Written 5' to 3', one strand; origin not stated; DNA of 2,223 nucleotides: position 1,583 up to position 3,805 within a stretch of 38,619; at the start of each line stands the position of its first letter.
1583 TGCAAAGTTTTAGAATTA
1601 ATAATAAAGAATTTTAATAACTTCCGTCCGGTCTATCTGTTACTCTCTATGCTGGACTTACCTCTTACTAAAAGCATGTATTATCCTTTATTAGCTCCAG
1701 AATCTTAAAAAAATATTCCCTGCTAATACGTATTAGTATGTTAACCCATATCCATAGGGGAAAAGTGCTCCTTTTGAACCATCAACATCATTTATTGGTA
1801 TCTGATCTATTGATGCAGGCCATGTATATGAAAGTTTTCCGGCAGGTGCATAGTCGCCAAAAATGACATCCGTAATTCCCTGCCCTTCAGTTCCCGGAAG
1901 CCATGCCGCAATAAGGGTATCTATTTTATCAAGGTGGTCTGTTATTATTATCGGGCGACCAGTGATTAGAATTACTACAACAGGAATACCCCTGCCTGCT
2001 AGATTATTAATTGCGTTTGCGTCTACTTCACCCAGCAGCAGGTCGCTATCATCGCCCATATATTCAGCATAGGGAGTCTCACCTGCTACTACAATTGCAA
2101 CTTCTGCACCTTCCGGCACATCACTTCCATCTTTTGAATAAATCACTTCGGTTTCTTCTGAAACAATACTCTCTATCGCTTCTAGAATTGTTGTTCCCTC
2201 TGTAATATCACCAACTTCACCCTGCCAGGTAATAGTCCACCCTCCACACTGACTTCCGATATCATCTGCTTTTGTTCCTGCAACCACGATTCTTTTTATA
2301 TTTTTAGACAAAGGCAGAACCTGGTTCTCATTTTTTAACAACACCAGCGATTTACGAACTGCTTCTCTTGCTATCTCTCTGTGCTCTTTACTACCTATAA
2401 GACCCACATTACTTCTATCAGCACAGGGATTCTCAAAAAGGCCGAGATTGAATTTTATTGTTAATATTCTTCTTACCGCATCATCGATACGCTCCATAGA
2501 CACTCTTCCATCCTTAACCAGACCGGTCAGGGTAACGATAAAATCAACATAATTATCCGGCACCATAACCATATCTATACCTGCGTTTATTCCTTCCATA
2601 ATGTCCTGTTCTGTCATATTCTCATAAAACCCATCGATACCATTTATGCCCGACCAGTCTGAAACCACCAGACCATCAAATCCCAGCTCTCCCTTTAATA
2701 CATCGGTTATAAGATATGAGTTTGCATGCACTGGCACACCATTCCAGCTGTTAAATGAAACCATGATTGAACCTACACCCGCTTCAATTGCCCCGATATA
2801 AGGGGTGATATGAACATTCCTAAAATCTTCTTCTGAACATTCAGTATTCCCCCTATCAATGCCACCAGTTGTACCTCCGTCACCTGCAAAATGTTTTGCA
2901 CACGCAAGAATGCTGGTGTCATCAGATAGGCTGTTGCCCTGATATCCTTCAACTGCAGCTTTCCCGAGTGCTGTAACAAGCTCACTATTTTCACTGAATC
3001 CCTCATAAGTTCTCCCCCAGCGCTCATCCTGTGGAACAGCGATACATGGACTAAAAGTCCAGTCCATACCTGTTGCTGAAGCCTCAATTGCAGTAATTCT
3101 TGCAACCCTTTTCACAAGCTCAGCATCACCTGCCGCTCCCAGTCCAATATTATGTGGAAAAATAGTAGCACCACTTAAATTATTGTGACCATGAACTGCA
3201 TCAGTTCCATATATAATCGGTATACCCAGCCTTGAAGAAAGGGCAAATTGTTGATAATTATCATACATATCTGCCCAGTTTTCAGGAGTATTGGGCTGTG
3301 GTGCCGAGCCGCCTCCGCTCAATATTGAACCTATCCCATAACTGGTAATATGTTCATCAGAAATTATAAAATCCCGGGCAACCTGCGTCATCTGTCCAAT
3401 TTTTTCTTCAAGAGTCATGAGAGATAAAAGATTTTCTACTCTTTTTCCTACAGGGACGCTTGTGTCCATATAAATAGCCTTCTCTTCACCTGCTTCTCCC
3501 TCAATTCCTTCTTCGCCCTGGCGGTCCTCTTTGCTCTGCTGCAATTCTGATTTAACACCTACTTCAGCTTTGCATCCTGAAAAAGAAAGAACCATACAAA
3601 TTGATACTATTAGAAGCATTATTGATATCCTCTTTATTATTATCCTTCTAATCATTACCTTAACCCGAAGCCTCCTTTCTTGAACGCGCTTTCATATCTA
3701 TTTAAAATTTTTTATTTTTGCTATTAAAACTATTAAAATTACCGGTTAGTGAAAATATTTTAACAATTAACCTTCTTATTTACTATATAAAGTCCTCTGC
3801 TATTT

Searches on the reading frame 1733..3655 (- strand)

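Call 80: search_protein_families(library=pfam, proteins=[window:1733-3655:-], max_evalue=0.00001)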
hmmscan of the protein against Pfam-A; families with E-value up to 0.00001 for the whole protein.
window:1733-3655:- (640 aa): 2 families
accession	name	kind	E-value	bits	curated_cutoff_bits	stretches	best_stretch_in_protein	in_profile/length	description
PF00933.27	Glyco_hydro_3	-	1.2e-81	275.1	27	1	81-399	1-315/316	Glycosyl hydrolase family 3 N terminal domain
PF01915.27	Glyco_hydro_3_C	-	4.6e-43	148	31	1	437-640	1-200/200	Glycosyl hydrolase family 3 C-terminal domain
